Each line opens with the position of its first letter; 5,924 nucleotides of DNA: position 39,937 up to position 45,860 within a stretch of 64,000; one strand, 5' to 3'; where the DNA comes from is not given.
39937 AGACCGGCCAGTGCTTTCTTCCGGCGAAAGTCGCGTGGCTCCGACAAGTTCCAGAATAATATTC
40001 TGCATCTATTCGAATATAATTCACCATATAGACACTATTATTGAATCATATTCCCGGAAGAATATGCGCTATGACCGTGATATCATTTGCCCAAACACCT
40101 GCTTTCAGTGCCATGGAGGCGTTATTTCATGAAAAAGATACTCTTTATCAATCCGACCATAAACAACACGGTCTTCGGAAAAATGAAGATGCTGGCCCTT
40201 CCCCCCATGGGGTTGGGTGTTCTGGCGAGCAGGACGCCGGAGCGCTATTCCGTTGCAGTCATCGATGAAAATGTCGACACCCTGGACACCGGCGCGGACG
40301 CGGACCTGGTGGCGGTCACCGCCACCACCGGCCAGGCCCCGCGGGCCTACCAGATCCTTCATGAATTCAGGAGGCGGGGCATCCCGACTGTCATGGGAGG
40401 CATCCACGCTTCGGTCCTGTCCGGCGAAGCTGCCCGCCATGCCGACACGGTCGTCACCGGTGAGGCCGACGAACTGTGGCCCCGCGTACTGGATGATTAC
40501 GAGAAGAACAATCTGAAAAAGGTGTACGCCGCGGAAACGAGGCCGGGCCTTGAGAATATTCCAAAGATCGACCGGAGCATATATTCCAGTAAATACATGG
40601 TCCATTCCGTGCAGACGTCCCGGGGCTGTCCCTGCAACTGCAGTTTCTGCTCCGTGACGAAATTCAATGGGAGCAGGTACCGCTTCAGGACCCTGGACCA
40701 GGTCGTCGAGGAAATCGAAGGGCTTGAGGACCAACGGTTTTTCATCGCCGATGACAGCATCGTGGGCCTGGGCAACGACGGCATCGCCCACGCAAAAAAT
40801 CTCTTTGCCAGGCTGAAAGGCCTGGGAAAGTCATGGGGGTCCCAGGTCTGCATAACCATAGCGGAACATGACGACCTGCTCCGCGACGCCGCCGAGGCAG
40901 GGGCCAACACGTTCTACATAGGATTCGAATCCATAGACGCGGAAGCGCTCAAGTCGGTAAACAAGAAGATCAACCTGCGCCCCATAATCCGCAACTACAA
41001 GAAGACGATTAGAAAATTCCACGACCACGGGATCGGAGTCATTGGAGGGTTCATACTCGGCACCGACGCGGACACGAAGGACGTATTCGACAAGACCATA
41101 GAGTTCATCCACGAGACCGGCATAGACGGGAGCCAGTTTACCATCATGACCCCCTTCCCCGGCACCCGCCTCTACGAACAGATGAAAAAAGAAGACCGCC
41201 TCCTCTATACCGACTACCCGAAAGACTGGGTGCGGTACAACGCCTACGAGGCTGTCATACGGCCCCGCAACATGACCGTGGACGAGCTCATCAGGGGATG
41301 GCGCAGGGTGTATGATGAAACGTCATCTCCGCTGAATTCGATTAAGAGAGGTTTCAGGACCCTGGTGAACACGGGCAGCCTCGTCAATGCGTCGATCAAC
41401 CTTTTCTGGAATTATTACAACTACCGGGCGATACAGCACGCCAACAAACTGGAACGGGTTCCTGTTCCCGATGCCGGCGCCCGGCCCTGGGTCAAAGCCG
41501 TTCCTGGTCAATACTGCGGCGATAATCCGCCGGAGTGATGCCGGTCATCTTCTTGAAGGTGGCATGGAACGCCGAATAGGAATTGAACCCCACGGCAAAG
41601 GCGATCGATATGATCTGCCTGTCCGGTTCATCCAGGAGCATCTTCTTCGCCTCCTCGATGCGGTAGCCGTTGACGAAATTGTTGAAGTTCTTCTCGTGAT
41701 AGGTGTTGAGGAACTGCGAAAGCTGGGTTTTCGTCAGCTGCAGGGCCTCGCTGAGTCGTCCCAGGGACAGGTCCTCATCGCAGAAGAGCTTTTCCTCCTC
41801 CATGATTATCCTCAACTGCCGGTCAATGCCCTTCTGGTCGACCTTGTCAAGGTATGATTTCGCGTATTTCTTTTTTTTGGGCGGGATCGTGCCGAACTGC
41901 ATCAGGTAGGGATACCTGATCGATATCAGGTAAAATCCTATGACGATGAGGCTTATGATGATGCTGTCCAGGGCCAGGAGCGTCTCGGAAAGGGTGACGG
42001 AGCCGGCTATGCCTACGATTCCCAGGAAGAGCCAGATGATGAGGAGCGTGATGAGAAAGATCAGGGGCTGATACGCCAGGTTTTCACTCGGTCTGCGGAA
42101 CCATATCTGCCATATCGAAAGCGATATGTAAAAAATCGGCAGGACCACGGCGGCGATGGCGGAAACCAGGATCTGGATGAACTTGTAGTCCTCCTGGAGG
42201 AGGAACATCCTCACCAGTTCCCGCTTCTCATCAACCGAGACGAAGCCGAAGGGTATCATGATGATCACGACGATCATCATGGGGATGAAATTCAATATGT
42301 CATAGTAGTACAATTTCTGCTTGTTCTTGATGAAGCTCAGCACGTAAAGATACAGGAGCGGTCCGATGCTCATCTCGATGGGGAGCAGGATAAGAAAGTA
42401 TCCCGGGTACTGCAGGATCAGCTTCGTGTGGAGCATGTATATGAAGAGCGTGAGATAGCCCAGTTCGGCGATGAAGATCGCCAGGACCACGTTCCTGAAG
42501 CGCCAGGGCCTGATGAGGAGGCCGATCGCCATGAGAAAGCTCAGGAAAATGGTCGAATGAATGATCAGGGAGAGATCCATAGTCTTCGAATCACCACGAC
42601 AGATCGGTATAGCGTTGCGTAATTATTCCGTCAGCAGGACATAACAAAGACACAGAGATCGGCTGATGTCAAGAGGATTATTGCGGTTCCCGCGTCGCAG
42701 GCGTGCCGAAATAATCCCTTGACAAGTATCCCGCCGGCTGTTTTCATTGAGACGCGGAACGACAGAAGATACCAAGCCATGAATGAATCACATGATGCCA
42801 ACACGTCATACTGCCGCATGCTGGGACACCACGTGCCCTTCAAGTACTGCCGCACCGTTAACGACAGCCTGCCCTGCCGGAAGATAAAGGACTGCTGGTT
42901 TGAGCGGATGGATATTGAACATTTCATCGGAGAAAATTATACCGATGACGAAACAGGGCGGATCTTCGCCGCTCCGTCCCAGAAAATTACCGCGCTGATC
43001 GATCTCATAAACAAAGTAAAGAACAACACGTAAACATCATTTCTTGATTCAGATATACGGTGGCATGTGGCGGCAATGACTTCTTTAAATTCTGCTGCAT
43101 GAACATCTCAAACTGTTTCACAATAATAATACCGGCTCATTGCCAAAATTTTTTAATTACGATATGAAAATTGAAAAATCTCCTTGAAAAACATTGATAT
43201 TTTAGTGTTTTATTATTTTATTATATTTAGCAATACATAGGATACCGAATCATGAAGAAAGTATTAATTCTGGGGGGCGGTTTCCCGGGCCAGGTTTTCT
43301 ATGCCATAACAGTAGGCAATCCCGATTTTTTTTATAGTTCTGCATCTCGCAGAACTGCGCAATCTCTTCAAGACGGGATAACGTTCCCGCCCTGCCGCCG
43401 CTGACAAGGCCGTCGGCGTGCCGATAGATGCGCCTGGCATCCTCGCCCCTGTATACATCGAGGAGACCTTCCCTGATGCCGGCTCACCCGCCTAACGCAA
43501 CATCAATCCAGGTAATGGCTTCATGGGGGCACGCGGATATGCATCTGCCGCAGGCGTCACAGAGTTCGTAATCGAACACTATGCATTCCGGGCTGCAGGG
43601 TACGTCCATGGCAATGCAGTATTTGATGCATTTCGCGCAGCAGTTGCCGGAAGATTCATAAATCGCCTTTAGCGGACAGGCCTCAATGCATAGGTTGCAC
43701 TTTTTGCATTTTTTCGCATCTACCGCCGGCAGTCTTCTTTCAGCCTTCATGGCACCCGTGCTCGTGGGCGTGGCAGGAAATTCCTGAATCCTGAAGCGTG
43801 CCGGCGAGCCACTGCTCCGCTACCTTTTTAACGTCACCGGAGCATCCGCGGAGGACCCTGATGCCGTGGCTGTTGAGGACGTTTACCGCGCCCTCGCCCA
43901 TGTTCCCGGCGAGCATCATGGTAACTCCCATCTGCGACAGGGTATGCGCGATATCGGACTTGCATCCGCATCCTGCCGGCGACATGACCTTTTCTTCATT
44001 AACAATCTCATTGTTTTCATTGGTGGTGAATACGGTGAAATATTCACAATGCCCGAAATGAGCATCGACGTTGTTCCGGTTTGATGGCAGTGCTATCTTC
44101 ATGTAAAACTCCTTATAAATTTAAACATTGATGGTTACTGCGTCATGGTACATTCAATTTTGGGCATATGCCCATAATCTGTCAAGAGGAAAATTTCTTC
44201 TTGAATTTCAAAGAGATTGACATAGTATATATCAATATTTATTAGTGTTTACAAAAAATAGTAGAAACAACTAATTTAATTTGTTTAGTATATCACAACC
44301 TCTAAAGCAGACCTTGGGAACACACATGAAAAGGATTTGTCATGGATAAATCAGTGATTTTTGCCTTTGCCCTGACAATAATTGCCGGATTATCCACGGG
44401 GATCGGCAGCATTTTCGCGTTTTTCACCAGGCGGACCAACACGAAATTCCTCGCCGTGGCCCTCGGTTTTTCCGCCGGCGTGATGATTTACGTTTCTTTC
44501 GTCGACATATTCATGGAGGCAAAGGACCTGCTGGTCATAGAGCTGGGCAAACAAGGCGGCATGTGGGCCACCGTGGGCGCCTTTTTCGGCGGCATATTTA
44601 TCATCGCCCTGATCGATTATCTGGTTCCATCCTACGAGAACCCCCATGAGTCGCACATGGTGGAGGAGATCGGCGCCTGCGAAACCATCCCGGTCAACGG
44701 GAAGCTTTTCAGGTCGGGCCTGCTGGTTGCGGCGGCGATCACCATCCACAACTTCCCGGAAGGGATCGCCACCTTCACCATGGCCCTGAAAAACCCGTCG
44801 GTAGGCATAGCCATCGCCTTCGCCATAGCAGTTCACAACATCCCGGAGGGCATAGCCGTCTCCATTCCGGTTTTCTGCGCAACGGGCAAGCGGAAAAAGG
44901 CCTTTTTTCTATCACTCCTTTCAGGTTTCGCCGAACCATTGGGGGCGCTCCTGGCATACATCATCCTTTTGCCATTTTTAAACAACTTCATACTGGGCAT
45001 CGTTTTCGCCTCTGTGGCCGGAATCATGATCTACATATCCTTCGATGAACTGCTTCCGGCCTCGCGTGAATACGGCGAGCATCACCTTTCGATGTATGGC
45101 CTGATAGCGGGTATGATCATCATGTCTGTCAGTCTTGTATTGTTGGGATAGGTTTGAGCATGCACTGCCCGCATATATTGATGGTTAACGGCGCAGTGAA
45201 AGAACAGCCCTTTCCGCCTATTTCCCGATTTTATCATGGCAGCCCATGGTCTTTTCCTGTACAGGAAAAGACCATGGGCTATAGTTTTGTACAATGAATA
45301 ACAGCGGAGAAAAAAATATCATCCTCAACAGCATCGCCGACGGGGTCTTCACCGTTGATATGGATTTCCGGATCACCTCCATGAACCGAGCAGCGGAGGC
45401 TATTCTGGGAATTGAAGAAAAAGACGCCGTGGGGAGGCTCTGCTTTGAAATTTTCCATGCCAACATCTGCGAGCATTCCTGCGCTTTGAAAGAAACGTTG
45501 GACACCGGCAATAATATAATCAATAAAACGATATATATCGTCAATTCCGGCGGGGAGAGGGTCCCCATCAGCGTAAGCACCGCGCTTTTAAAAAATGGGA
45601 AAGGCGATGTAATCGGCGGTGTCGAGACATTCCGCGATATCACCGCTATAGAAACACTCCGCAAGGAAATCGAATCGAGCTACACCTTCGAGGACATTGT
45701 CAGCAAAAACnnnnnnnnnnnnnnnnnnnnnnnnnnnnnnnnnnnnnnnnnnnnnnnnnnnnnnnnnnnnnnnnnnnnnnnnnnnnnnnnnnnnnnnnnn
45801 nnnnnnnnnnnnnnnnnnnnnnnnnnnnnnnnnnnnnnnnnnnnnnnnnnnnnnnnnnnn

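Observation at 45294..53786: Sigma-54 operon of NifX-like, DUF5320, MinD-ferredoxin and ApbC proteins with identifiable -24/-12 promoter and upstream palindromes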

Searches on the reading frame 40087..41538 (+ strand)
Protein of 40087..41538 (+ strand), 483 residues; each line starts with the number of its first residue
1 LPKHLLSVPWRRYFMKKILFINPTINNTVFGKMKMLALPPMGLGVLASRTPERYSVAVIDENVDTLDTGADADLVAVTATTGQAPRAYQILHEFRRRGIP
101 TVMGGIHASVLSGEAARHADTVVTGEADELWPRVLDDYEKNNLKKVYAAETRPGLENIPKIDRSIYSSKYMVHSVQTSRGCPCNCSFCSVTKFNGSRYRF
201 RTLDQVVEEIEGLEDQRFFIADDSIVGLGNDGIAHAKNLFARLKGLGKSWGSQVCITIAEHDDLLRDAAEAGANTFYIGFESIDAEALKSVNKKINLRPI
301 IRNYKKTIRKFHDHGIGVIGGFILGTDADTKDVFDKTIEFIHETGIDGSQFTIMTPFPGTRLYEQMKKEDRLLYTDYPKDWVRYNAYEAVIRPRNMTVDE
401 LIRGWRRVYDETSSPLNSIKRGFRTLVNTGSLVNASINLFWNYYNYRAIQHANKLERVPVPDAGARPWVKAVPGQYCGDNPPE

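Call 58: search_protein_families(library=pfam, proteins=[window:40087-41538:+], max_evalue=1e-8)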
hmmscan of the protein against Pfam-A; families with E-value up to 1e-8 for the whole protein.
window:40087-41538:+ (483 aa): 1 family
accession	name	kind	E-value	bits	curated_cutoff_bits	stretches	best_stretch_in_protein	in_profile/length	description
PF04055.27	Radical_SAM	-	2.4e-17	64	29.5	1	176-341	2-166/166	Radical SAM superfamily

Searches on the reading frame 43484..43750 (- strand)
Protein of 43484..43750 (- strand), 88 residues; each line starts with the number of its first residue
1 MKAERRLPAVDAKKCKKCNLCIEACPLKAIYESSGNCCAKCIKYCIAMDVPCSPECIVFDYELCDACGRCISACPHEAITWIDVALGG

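Call 8: search_protein_families(library=pfam, proteins=[window:43484-43750:-], max_evalue=0.01)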
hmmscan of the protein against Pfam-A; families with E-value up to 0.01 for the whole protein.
window:43484-43750:- (88 aa): 10 families
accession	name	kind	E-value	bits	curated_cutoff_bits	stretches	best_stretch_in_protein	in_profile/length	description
PF00037.32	Fer4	-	7.5e-14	51.3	21.1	2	57-80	1-24/24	4Fe-4S binding domain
PF12837.12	Fer4_6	-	1e-10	41.5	25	2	57-79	2-24/24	4Fe-4S binding domain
PF12797.12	Fer4_2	-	2.7e-07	30.5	24.5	2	58-75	4-21/22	4Fe-4S binding domain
PF13484.11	Fer4_16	-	1.6e-06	29.2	30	2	64-80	2-18/66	4Fe-4S double cluster binding domain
PF13237.11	Fer4_10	-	4.8e-06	26.8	25.5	1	57-76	2-21/53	4Fe-4S dicluster domain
PF12838.12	Fer4_7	-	2.7e-05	25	27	1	64-82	2-20/52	4Fe-4S dicluster domain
PF12800.12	Fer4_4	-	2.7e-05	24.6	24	1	62-75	2-15/17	4Fe-4S binding domain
PF13187.11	Fer4_9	-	6.3e-05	23.4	27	1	64-83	2-21/52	4Fe-4S dicluster domain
PF25160.1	LdpA_Fe-S-bd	-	6.9e-05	23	27.6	0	37-81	1-45/49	LdpA Fe-S cluster-binding domain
PF14697.11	Fer4_21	-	0.00029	21.4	35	1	6-30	32-57/59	4Fe-4S dicluster domain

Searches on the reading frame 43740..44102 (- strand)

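Call 8: search_protein_families(library=pfam, proteins=[window:43740-44102:-], max_evalue=0.01)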
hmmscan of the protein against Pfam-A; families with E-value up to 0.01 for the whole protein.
window:43740-44102:- (120 aa): 1 family
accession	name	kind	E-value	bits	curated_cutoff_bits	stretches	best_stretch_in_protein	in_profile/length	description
PF02579.22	Nitro_FeMo-Co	-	6.1e-23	81.4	26.3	1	10-99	3-93/94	Dinitrogenase iron-molybdenum cofactor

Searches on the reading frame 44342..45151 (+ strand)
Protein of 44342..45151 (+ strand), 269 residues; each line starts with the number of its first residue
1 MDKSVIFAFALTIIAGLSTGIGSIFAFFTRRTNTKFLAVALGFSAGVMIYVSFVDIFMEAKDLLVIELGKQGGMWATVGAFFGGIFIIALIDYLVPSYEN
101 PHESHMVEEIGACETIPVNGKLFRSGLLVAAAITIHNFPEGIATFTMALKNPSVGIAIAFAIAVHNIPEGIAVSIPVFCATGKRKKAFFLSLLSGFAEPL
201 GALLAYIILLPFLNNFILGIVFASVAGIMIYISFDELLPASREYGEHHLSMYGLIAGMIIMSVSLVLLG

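Call 8: search_protein_families(library=pfam, proteins=[window:44342-45151:+], max_evalue=0.01)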
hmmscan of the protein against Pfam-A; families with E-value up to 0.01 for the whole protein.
window:44342-45151:+ (269 aa): 1 family
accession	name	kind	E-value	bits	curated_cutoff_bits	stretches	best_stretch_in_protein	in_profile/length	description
PF02535.28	Zip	-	1.8e-31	110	35.1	2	125-263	177-321/323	ZIP Zinc transporter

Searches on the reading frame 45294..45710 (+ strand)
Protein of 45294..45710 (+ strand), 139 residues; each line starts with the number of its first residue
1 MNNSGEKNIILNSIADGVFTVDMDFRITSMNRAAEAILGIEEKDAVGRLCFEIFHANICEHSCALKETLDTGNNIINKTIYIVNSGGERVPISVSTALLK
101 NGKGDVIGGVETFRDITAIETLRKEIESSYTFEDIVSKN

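Call 21: find_related_loci(query=A1, collection=genome_contigs, flank=10000)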
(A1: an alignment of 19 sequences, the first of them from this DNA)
Query A1 (139 aa) in genome_contigs; peptide patterns used: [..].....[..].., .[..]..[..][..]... (x = any residue, [..] = any of these).
600 stretches matched a pattern (row limit reached: there are more); 593 encode a relative of the query (tblastn E <= 1e-3); the best 80 are kept; 80 distinct loci.
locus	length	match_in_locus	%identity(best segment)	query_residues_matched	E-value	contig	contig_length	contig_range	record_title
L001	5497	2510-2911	94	6-139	1e-80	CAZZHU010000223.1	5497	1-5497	MAG TPA_asm: uncultured Leptospirales bacterium isolate SRP192927_co6_673 genome assembly, contig: NODE_41288_length_549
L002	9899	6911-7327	81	1-139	1e-72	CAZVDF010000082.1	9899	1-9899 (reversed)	MAG TPA_asm: uncultured Leptospirales bacterium isolate SRP192927_co7_703 genome assembly, contig: NODE_14254_length_989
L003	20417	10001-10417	76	1-139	3e-70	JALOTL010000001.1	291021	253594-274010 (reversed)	MAG: Spirochaetes bacterium isolate Prado232 scaffold_3, whole genome shotgun sequence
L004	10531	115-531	77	1-139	3e-69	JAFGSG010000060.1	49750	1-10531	MAG: Spirochaetes bacterium isolate Zod_Metabat.878 k87_4812935, whole genome shotgun sequence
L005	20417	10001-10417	75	1-139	1e-68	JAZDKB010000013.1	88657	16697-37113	MAG: Spirochaetota bacterium isolate MEGAHIT-group-0.510 k141_16131741, whole genome shotgun sequence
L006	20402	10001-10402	78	6-139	4e-68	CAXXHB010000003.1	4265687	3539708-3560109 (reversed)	MAG: Spirochaetota bacterium isolate 9c02a98b-b84c-44b5-ab69-c94782187e37 genome assembly, contig: contig_3, whole genom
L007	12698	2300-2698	77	7-139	2e-67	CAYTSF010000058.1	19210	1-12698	MAG TPA_asm: uncultured Leptospirales bacterium isolate SRP220891_co1_11 genome assembly, contig: NODE_5421_length_19210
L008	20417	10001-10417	74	1-139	1e-66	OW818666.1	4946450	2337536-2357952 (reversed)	metagenome genome assembly, chromosome: 1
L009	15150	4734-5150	72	1-139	6e-67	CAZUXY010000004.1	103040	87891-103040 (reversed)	MAG TPA_asm: uncultured Leptospirales bacterium isolate binchicken_co27_239 genome assembly, contig: NODE_288_length_103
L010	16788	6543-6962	74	1-139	1e-66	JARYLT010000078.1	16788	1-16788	MAG: Spirochaetota bacterium isolate A05DMB-I-13 NODE_78_length_16788_cov_4.401831, whole genome shotgun sequence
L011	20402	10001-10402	74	6-139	3e-65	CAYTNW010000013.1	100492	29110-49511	MAG TPA_asm: uncultured Leptospirales bacterium isolate SRP220891_co1_350 genome assembly, contig: NODE_314_length_10049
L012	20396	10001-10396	70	8-139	5e-64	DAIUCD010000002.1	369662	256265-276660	MAG TPA_asm: Spirochaetota bacterium isolate CTOTU7684 NODE_33_length_369662_cov_11.306515, whole genome shotgun sequenc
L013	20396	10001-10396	72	8-139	2e-62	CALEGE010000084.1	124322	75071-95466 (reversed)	MAG TPA_asm: uncultured Spirochaetia bacterium isolate SRR1562008_bin.80_CONCOCT_v1.1_MAG genome assembly, contig: ERZ72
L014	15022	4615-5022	69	4-139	3e-62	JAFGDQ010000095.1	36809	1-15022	MAG: Spirochaetes bacterium isolate Zod_Metabat.1181 k87_11460391, whole genome shotgun sequence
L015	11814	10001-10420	69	1-139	9e-62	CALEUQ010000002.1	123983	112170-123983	MAG: uncultured bacterium isolate R1_Bin_METABAT__127_1 genome assembly, contig: c_000003727186, whole genome shotgun se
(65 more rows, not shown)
